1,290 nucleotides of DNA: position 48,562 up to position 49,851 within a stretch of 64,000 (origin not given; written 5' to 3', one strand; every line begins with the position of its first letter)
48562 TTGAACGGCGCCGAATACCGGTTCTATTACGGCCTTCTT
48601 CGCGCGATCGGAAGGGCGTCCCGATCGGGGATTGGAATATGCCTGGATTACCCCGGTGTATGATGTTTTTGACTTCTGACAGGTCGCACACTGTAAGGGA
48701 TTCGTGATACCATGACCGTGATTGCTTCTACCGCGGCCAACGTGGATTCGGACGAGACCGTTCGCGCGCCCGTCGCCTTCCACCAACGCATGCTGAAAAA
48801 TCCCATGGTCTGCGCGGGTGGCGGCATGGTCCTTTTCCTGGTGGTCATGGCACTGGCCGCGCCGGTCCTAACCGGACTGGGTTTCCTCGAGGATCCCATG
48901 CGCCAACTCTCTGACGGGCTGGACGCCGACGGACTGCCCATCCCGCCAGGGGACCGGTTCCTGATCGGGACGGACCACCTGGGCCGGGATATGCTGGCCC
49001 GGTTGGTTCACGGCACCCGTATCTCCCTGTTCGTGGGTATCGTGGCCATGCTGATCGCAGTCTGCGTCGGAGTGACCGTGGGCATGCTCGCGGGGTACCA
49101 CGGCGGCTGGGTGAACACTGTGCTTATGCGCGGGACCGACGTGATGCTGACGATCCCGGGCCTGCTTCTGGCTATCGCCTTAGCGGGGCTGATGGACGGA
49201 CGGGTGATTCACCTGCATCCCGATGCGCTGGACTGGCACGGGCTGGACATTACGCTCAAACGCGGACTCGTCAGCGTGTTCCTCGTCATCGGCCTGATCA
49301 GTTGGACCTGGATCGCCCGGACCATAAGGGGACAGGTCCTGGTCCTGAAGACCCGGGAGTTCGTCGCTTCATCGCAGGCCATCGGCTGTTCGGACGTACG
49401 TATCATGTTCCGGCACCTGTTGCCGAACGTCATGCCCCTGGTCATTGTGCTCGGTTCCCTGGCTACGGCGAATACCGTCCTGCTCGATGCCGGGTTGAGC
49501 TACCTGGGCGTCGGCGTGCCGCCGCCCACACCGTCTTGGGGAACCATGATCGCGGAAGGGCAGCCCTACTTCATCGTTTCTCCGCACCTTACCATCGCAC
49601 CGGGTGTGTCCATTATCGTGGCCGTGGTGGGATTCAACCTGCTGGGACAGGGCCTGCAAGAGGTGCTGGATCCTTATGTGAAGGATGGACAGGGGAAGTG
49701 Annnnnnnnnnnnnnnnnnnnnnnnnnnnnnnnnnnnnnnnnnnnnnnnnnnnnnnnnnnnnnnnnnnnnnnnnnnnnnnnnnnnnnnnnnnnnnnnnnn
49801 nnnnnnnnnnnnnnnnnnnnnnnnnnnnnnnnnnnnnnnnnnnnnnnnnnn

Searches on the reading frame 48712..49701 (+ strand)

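Call 10: search_protein_families(library=pfam, proteins=[window:48712-49701:+])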
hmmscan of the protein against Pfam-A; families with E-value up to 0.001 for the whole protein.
window:48712-49701:+ (329 aa): 2 families
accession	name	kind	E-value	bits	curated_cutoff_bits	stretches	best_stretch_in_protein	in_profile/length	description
PF00528.27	BPD_transp_1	-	1.4e-26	93.7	26.4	1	120-323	1-182/184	Binding-protein-dependent transport system inner membrane component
PF12911.12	OppC_N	-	0.00022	21.5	23.9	1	25-54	8-37/53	N-terminal TM domain of oligopeptide transport permease C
